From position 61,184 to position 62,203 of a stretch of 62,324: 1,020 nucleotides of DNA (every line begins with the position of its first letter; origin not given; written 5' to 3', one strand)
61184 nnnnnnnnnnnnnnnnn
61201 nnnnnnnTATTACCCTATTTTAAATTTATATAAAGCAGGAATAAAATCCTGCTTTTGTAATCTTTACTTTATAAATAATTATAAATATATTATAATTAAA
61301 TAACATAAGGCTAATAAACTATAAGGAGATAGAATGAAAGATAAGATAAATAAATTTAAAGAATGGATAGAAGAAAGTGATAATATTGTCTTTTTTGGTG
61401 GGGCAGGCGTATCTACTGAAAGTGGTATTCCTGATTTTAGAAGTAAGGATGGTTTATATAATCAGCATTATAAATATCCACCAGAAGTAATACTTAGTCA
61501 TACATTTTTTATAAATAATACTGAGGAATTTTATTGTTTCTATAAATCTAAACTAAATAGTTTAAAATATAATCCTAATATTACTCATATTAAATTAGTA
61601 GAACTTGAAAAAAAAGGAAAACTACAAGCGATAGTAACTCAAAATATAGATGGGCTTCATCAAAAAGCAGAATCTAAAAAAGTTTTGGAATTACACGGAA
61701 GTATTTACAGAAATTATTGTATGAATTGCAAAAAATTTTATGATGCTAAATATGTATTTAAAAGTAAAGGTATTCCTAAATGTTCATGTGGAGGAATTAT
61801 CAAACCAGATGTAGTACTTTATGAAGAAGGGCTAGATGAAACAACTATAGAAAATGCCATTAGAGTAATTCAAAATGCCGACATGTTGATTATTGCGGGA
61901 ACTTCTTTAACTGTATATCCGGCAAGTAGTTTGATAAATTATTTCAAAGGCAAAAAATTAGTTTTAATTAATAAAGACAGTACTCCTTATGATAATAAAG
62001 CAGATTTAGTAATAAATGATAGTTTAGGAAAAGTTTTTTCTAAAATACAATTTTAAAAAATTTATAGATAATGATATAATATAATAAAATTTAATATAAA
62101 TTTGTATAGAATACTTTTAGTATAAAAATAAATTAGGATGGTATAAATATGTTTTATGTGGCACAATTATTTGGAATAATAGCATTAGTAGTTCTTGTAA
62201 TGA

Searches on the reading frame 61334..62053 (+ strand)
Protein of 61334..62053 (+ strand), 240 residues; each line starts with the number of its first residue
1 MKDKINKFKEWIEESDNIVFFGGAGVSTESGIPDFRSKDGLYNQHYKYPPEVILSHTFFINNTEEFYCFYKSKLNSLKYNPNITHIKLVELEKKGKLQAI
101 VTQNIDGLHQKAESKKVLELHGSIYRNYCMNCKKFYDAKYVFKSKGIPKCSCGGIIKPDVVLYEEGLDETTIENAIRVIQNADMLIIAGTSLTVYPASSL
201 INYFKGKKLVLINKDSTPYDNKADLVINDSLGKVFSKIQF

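Call 42: search_protein_families(library=pfam, proteins=[window:61334-62053:+], max_evalue=0.001)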
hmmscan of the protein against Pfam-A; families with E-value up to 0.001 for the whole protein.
window:61334-62053:+ (240 aa): 1 family
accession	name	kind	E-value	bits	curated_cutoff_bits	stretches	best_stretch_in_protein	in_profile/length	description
PF02146.23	SIR2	-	5.1e-49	167.1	24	1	23-196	1-180/180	Sir2 family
